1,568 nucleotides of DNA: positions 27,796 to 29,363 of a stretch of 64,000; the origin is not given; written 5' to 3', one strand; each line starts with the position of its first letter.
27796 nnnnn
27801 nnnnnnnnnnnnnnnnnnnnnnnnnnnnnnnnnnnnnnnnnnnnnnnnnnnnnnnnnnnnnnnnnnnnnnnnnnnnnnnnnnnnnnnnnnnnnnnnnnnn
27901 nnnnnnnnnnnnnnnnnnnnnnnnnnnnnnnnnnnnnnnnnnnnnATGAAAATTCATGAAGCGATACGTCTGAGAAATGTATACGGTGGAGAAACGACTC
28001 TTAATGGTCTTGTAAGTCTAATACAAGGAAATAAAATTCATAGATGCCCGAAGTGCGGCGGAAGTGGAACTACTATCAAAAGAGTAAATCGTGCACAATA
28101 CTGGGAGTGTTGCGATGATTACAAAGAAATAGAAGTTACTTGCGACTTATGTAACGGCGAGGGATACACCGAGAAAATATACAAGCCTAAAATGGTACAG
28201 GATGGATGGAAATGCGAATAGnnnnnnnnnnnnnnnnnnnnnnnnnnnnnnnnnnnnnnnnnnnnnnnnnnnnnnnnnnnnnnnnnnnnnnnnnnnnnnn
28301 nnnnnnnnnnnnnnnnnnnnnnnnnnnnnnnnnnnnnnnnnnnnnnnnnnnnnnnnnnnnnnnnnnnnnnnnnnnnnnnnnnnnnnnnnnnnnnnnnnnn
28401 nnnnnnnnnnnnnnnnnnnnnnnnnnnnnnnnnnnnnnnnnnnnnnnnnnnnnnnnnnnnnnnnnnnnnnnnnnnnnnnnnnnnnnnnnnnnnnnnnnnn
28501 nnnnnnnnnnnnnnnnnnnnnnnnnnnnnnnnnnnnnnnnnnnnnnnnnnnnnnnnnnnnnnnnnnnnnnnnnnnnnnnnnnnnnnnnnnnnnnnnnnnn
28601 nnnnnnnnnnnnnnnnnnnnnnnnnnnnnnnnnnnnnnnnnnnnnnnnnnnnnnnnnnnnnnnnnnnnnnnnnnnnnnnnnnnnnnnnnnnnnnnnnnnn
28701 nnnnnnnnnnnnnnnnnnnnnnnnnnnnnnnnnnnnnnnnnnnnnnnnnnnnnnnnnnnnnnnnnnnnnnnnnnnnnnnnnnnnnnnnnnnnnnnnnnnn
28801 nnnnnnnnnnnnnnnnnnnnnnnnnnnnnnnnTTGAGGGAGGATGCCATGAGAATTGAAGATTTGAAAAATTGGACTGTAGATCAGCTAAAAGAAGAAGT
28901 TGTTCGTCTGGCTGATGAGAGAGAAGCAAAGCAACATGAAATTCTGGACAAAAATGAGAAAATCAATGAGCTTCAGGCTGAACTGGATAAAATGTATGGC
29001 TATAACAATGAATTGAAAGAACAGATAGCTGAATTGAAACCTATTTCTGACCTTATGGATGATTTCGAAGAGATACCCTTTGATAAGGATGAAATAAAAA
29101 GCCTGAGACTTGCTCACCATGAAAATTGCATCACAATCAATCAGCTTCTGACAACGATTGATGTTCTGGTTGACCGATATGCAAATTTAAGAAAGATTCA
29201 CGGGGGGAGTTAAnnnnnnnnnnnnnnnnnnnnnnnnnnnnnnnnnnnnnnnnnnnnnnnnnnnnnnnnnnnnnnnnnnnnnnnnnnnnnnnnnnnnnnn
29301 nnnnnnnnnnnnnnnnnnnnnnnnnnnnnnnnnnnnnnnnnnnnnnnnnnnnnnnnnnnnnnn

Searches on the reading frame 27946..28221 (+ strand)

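Call 22: search_protein_families(library=pfam, max_evalue=0.001, proteins=[window:27946-28221:+])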
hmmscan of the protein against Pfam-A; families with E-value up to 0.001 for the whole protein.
window:27946-28221:+ (91 aa): 2 families
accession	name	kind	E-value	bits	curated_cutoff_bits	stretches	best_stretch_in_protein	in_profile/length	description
PF00684.25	DnaJ_CXXCXGXG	-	0.00011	22.8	32.7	1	27-75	11-53/65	DnaJ central domain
PF15777.11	Anti-TRAP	-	0.00074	19.9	32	0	60-77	7-24/59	Tryptophan RNA-binding attenuator protein inhibitory protein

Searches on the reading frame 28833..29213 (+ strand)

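Call 22: search_protein_families(library=pfam, max_evalue=0.001, proteins=[window:28833-29213:+])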
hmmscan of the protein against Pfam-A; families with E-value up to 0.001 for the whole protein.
window:28833-29213:+ (126 aa): 1 family
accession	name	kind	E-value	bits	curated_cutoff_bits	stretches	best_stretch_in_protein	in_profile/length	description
PF15079.11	Tsc35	-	0.00081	19.5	27.7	1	18-79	23-82/205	Testis-specific protein 35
